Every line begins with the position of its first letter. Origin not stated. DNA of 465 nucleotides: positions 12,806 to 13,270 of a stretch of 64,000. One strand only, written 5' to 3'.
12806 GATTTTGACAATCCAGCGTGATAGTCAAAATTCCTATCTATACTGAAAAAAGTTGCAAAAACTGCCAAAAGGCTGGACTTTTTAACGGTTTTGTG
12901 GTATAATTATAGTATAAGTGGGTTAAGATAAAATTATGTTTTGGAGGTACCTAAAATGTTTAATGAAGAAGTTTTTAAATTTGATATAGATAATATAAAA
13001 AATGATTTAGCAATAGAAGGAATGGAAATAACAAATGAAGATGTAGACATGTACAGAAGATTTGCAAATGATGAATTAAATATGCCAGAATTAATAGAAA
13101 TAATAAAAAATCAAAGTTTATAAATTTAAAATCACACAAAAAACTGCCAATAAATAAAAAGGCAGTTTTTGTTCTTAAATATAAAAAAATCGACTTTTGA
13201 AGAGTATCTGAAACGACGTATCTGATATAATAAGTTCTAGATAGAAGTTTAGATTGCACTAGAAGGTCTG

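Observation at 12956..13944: VbhA/VbhT-like Fic toxin-antitoxin pair, split by a terminator and fronted by a 15-bp palindrome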

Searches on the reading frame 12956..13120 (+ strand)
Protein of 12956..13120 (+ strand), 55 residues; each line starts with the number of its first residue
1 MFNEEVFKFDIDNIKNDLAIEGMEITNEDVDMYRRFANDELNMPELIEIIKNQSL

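Call 3: search_protein_families(library=pfam, proteins=[window:12956-13120:+], max_evalue=1)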
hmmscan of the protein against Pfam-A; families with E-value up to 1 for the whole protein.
seq(55 aa): 1 family
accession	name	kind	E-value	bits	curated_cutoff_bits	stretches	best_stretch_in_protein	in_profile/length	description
PF22326.1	MMS21_N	-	0.15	12.6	27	1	8-53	23-68/103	E3 SUMO-protein ligase MMS21, N-terminal domain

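Call 4: search_protein_families(library=ncbifam, proteins=[window:12956-13120:+], max_evalue=1)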
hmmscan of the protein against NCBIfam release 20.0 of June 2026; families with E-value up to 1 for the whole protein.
seq(55 aa): 0 families

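Call 11: find_homologous_proteins(query=window:12956-13120:+, max_evalue=0.01)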
Query seq(55 aa) (55 aa): 210 proteins with E <= 0.01 among 212 candidates; the best 120 are listed.
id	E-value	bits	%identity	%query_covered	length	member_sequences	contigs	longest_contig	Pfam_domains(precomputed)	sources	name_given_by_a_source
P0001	1.8e-26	107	98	100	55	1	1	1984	-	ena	-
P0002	3.2e-26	106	98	100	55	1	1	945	-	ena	-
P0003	3.4e-26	106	98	100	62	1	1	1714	-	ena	-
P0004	9.4e-26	105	95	100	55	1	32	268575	-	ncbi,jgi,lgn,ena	-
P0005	1.1e-25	105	95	100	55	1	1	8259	-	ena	-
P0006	1.2e-25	105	95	100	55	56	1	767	-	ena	-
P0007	1.3e-25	105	95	100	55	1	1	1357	-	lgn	-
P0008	1.3e-25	105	96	100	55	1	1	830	-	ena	-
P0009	1.3e-25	105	95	100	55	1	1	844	-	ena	-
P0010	1.6e-25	104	96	98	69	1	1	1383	-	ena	-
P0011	2.2e-25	104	95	100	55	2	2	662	-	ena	-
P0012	3.8e-25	103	93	100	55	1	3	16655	-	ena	-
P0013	1.0e-24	102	95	100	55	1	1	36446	-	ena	-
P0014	1.7e-24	101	93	100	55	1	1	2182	-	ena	-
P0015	3.2e-24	100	93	100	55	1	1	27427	-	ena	-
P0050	6.4e-18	81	74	96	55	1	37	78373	-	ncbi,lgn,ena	-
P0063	1.2e-17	80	72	96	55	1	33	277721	-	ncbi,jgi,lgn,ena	-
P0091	5.7e-17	78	70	96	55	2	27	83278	-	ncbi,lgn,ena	-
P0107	1.5e-16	76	72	96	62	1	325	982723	-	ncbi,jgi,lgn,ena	-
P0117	2.7e-16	76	66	96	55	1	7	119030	-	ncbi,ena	-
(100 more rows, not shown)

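Call 12: search_solved_structures(query=window:12956-13120:+, max_evalue=10, show_alignments=3)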
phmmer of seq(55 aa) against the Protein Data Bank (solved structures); distinct sequences matched with E-value up to 10: 0.

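Call 15: search_solved_structures(query=A1, max_evalue=10, show_alignments=5)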
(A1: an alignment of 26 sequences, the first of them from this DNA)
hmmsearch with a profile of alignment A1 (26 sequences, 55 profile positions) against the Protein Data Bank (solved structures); distinct sequences matched with E-value up to 10: 3.
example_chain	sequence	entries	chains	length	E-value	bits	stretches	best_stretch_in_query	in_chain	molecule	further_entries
3j7a_I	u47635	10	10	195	0.26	14.4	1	23-46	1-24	40S ribosomal protein uS7 | 40S ribosomal protein S5 | 40S ribosomal protein S5, putative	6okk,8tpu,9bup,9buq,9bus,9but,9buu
9qgm_6A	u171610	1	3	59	0.84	12.7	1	26-54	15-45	Photorhabdus luminescens subsp. laumondii TTO1 complete genome segment 6/17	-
5y08_A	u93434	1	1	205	1.8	11.7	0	14-52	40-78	4-hydroxy-2,2'-bipyrrole-5-methanol synthase PigH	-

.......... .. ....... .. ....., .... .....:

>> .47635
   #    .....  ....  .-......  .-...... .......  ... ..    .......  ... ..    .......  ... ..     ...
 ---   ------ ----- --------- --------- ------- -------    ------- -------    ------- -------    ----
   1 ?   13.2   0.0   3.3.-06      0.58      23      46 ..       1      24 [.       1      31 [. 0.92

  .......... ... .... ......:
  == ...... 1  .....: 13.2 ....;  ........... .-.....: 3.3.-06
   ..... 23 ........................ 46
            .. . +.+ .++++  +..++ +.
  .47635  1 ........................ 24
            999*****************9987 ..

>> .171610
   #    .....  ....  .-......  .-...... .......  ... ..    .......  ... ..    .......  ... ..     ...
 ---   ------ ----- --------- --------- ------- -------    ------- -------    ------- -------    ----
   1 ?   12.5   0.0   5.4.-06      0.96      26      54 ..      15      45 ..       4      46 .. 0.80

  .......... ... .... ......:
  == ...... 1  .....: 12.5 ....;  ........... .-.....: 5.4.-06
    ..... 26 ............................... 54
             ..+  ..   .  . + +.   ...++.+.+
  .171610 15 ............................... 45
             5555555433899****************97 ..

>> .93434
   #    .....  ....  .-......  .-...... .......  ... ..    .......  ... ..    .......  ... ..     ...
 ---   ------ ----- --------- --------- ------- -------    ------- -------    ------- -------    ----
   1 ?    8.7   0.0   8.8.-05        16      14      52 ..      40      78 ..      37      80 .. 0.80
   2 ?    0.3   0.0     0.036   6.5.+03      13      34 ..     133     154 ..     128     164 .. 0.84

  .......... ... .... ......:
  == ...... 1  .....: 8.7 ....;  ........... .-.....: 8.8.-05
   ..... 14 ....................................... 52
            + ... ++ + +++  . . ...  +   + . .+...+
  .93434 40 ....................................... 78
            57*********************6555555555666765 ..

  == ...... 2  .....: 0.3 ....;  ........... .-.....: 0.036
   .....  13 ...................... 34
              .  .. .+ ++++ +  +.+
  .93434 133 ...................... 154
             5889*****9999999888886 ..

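Call 16: search_protein_families(library=pfam, alignment_id=A1, max_evalue=10)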
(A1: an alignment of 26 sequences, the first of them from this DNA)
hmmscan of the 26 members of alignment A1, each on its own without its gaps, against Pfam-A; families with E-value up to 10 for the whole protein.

A. member 1, seq(55 aa): 1 family
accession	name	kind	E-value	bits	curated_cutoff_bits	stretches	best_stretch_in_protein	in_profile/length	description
PF22326.1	MMS21_N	-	0.15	12.6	27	1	8-53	23-68/103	E3 SUMO-protein ligase MMS21, N-terminal domain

B. families by the number of members that match (of 26 scanned): 3 families
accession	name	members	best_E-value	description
PF22326.1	MMS21_N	11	0.0084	E3 SUMO-protein ligase MMS21, N-terminal domain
PF18495.6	VbhA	4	0.072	Antitoxin VbhA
PF22997.1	CHS4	1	0.083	Chitin synthase 4-like domain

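Call 17: find_encoding_contigs(protein=P0004, flank=4000, max_places=6)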
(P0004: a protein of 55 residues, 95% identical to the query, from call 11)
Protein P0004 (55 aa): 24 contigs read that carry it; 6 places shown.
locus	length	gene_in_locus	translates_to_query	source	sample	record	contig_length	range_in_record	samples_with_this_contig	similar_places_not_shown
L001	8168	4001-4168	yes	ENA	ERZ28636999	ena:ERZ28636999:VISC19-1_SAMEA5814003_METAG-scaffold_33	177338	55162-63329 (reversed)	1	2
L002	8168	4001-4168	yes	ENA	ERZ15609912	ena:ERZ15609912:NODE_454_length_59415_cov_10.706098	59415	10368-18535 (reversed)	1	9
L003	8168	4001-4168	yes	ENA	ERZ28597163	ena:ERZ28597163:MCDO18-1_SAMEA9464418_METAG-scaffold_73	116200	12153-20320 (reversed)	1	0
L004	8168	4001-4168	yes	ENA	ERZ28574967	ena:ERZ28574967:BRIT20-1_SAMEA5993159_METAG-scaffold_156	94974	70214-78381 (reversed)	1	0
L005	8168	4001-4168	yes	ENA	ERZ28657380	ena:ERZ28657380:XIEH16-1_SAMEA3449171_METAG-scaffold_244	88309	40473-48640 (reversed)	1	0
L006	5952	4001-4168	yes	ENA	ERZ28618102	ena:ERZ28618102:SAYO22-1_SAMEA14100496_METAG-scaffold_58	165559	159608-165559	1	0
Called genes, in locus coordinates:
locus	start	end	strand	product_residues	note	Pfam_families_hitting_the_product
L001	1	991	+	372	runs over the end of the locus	PF03033:Glyco_transf_28, PF04101:Glyco_tran_28_C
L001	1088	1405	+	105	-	PF20124:DUF6514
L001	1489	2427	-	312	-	PF13487:HD_5, PF01966:HD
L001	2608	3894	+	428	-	PF01979:Amidohydro_1, PF07969:Amidohydro_3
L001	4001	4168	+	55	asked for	-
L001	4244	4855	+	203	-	PF02661:Fic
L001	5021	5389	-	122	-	-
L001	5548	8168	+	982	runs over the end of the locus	PF08455:SNF2_assoc, PF00176:SNF2-rel_dom, PF04851:ResIII, PF00270:DEAD, PF00271:Helicase_C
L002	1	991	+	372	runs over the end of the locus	PF03033:Glyco_transf_28, PF04101:Glyco_tran_28_C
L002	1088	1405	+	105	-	PF20124:DUF6514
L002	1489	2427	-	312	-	PF13487:HD_5, PF01966:HD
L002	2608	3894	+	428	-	PF01979:Amidohydro_1, PF07969:Amidohydro_3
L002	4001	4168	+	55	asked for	-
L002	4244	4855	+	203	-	PF02661:Fic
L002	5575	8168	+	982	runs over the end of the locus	PF08455:SNF2_assoc, PF00176:SNF2-rel_dom, PF04851:ResIII, PF00270:DEAD, PF00271:Helicase_C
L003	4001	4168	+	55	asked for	-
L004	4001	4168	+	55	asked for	-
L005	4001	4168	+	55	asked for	-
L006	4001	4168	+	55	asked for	-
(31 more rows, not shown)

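Call 18: find_encoding_contigs(protein=P0107, flank=4000, max_places=8)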
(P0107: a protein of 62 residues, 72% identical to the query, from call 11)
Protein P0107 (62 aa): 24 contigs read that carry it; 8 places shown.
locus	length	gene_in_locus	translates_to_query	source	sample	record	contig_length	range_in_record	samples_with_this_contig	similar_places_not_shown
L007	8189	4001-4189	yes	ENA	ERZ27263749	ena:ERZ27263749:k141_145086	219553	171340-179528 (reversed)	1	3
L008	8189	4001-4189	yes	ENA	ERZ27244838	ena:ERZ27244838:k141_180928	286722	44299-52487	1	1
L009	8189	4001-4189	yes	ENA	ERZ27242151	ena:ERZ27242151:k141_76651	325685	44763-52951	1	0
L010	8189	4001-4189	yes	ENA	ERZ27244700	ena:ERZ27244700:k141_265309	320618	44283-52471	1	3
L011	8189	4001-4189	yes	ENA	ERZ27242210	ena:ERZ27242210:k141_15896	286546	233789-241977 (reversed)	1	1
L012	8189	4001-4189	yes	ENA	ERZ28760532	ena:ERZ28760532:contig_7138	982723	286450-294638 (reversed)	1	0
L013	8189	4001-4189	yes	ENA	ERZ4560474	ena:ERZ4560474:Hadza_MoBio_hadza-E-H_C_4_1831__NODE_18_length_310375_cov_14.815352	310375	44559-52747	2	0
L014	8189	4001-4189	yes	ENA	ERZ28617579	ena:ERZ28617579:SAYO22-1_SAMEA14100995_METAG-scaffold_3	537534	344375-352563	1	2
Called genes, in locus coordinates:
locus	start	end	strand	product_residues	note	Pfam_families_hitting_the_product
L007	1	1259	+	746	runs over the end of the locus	PF03717:PBP_dimer, PF00905:Transpeptidase, PF03793:PASTA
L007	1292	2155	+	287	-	PF00398:RrnaAD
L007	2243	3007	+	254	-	PF04203:Sortase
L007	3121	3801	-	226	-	PF01471:PG_binding_1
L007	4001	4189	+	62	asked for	-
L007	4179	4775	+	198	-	PF02661:Fic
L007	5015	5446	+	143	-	PF02381:MraZ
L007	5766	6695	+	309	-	PF01795:Methyltransf_5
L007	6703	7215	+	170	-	PF04977:DivIC (weak)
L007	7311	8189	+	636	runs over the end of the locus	PF03717:PBP_dimer, PF00905:Transpeptidase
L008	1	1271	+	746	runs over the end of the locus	PF03717:PBP_dimer, PF00905:Transpeptidase, PF03793:PASTA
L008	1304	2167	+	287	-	PF00398:RrnaAD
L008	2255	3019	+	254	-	PF04203:Sortase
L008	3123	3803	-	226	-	PF01471:PG_binding_1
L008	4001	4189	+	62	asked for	-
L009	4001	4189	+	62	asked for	-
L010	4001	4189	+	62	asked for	-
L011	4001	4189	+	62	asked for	-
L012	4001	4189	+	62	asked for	-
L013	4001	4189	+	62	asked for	-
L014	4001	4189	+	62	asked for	-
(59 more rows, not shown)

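Call 23: find_related_loci(query=A1, collection=genome_contigs, flank=3000)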
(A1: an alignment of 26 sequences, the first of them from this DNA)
Query A1 (55 aa) in genome_contigs; peptide patterns used: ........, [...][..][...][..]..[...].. (x = any residue, [..] = any of these).
129 stretches matched a pattern; 75 encode a relative of the query (tblastn E <= 1e-3); 75 distinct loci.
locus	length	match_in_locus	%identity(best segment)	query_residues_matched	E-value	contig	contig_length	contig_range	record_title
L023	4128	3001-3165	95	1-55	3e-30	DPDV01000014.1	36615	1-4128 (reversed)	MAG TPA_asm: Clostridiales bacterium isolate UBA8271 contig_737, whole genome shotgun sequence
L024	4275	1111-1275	73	1-55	6e-23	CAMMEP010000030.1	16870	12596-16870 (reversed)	MAG: uncultured Clostridium sp. isolate ERR4968598_bin.23_MetaWRAP_v1.1_MAG genome assembly, contig: NODE_2514_length_16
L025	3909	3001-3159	72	1-53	9e-23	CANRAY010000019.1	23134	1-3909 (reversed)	MAG: uncultured Clostridia bacterium isolate Lapin-016__bin4 genome assembly, contig: Lapin-016__NODE_1890_length_23134_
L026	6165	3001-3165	73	1-55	1e-22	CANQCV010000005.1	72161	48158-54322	MAG: uncultured Clostridia bacterium isolate Lapin-005__bin70 genome assembly, contig: Lapin-005__NODE_417_length_72161_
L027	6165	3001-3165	69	1-55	2e-22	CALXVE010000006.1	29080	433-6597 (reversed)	MAG: uncultured Clostridia bacterium isolate BRZ_NB__bin52 genome assembly, contig: BRZ_NB__NODE_1282_length_29080_cov_4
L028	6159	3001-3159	72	1-53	2e-22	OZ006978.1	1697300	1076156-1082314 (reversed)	MAG: uncultured Clostridia bacterium isolate 6755_HET_CTRL_s226.ctg000285l_hifiasm_large MAG genome assembly, chromosome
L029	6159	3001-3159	72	1-53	3e-22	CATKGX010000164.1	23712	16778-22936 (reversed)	MAG: uncultured Clostridia bacterium isolate iMGMC-923_1678881654 genome assembly, contig: MegahitA5_21007, whole genome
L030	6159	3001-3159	72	1-53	3e-22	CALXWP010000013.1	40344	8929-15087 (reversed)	MAG: uncultured Clostridia bacterium isolate BRZ_FH__bin30 genome assembly, contig: BRZ_FH__NODE_1074_length_40344_cov_3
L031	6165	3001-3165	67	1-55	5e-22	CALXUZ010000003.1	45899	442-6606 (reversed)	MAG: uncultured Clostridia bacterium isolate BRZ_DN__bin3 genome assembly, contig: BRZ_DN__NODE_1120_length_45899_cov_7.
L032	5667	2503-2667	69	1-55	4e-22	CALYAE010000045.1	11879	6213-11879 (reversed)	MAG: uncultured Clostridia bacterium isolate E13__bin84 genome assembly, contig: E13__k127_2808664, whole genome shotgun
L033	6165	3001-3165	69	1-55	5e-22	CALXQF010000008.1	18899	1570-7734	MAG: uncultured Clostridia bacterium isolate BRZ_EI__bin65 genome assembly, contig: BRZ_EI__NODE_3109_length_18899_cov_5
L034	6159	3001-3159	70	1-53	7e-22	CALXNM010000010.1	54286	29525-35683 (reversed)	MAG: uncultured Clostridia bacterium isolate BRZ_MF__bin81 genome assembly, contig: BRZ_MF__NODE_656_length_54286_cov_7.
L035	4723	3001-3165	73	1-55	2e-21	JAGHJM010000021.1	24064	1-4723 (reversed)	MAG: Clostridia bacterium isolate MAG.74 k127_393916, whole genome shotgun sequence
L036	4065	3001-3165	67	1-55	2e-21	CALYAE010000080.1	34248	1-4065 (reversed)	MAG: uncultured Clostridia bacterium isolate E13__bin84 genome assembly, contig: E13__k127_505311, whole genome shotgun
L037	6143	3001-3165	67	1-55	2e-21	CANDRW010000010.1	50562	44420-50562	MAG TPA_asm: uncultured Clostridium sp. isolate SRR15214597_bin.43_metawrap_v1.3_MAG genome assembly, contig: NODE.430_l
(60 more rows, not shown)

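Call 29: list_cluster_members(proteins=[P0004, P0107, P0063, P0050, P0117, P0091])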
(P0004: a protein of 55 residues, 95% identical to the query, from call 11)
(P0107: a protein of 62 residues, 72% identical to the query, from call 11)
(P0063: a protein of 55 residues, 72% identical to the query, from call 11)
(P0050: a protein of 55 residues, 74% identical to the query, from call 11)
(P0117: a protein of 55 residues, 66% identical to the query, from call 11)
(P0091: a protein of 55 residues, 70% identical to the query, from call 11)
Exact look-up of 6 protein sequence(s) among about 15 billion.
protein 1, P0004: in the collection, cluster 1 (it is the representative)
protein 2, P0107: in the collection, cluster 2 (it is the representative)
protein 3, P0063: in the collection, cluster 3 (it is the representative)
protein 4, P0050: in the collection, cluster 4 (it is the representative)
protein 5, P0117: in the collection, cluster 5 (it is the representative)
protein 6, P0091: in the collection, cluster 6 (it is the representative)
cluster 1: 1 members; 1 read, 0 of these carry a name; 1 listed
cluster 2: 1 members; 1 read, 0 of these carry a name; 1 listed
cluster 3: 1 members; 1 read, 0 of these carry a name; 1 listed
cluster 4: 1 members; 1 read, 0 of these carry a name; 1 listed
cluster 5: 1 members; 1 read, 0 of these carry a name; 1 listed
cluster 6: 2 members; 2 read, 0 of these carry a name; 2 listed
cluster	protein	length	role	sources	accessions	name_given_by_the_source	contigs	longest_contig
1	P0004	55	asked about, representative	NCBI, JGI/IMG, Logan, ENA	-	-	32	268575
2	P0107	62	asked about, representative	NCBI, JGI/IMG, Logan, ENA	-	-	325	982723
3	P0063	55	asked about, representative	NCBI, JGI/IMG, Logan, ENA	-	-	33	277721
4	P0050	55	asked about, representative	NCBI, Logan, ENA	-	-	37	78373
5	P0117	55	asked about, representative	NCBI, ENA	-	-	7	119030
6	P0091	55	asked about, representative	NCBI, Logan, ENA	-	-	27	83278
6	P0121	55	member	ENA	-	-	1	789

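Call 33: predict_structure(alignment_id=A1)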
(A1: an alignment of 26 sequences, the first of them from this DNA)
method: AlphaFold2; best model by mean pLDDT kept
length: 55 residues; sequences in the alignment: 26
mean_pLDDT: 91.5   pTM: 0.66
mean pLDDT of the five models: 91.5, 88.9, 78.5, 78.0, 59.1
residues with pLDDT >= 90: 49; 70-90: 5; 50-70: 1; < 50: 0
segments of 3 or more residues with pLDDT < 50: none
pLDDT, mean of each block of 10 residues (from residue 1): 90 94 92 93 94 79
secondary structure, 60 per line:
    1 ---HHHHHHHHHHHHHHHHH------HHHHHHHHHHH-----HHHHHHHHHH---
elements in order: H4-20 H27-37 H43-52

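Call 37: fold_search(model_id=the predicted structure, library=pdb)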
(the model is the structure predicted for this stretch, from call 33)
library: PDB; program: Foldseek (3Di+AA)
matches with E <= 10: 18; with E <= 0.001: 0
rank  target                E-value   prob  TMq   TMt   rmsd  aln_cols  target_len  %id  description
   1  5eu0_B                1.2e-01  0.98  0.56  0.56   3.3        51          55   20  FIC domain of Bep1 from Bartonella rochalimae in complex with BiaA (released 2017-03-01)
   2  5nh2_B                5.3e-01  0.85  0.57  0.56   3.2        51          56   16  Bartonella henselae BepA Fic domain in complex with its antitoxin homologue BiaA (released 2018-05-16)
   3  3shg_B                1.7e+00  0.38  0.54  0.51   3.7        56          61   21  VBHT Fic protein from BARTONELLA SCHOENBUCHENSIS in complex with VBHA antitoxin (released 2012-01-25)
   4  3dd9_G                3.7e+00  0.21  0.49  0.29   3.8        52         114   15  Structure of DocH66Y dimer (released 2009-06-09)
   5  3dd9_C                4.3e+00  0.20  0.49  0.29   3.8        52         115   15  Structure of DocH66Y dimer (released 2009-06-09)
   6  3zc7_B                4.3e+00  0.18  0.53  0.49   3.6        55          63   22  VbhT Fic protein from Bartonella schoenbuchensis in complex with VbhA antitoxin and ATP (released 2013-06-19)
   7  3dd9_A                6.0e+00  0.15  0.49  0.29   3.7        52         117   15  Structure of DocH66Y dimer (released 2009-06-09)
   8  8jxm_C                6.4e+00  0.18  0.58  0.07   4.9        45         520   16  Human 3-methylcrotonyl-CoA carboxylase in BCCP-H2 state with MCoA (released 2024-07-03)
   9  8j73_G                6.8e+00  0.23  0.56  0.07   1.9        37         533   16  Methylcrotonoyl-CoA carboxylase core-Dimer (released 2024-05-01)
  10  9tqg_A                6.8e+00  0.18  0.54  0.07   2.6        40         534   15  L. pneumophila 3-methylcrotonyl-CoA carboxylase A1B6 (released 2026-01-14)
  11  3dd9_E                6.8e+00  0.12  0.46  0.29   4.1        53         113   15  Structure of DocH66Y dimer (released 2009-06-09)
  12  1wty_B                6.8e+00  0.11  0.44  0.23   8.6        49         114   20  Crystal structure of a probable nucleotidyl transferase protein from thermus thermophilus HB8 (released 2004-12-07)
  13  4bpk_B                6.8e+00  0.08  0.43  0.18  12.8        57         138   16  Bcl-xL bound to alpha beta Puma BH3 peptide 5 (released 2014-04-09)
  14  3dd7_C                7.3e+00  0.12  0.49  0.27   4.3        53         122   15  Structure of DocH66Y in complex with the C-terminal domain of Phd (released 2008-09-16)
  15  8oj0_C                7.3e+00  0.06  0.35  0.23   7.5        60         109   20  60S ribosomal subunit bound to the E3-UFM1 complex - state 2 (native) (released 2024-02-21)
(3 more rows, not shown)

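Call 55: search_protein_families(library=padloc, proteins=[window:12956-13120:+], max_evalue=0.01)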
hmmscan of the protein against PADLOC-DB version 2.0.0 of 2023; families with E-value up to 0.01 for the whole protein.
window:12956-13120:+ (55 aa): 0 families

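Call 72: search_dna_similar(query=window:12956-13120:+, collection=phages, mode=protein, max_evalue=0.01, max_rows=15)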
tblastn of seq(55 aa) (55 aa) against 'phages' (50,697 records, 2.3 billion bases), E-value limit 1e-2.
No match.

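Call 73: search_dna_similar(query=window:12956-13120:+, collection=plasmids, mode=protein, max_evalue=0.01, max_rows=15)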
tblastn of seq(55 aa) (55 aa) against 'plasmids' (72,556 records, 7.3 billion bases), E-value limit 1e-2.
No match.

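Call 92: search_protein_representatives(alignment_id=A1)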
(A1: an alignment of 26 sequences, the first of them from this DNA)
Query: 26 sequences, 55 profile positions. Proteins with E-value up to 0.001 (for the whole library): 103; up to 1e-10: 44; up to 1e-30: 0. The best 103 are listed.
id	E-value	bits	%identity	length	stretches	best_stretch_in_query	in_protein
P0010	1.1e-29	118.0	-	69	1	1-54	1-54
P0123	8.5e-29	115.2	-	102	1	1-54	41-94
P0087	9.6e-28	111.9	-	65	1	1-54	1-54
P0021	1.3e-27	111.4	-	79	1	1-50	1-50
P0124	1.4e-27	111.3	-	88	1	1-54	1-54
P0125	3.2e-27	110.2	-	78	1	1-54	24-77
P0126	8.7e-27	108.8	-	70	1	1-55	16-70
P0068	2.2e-26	107.5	-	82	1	1-55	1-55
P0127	3.7e-25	103.6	-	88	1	1-53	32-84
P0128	1.0e-24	102.2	-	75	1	1-54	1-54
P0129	1.2e-24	101.9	-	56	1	1-54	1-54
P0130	1.5e-24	101.7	-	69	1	1-54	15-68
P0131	5.8e-24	99.7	-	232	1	1-54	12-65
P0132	1.3e-23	98.7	-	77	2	9-54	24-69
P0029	4.7e-23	96.8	-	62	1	1-45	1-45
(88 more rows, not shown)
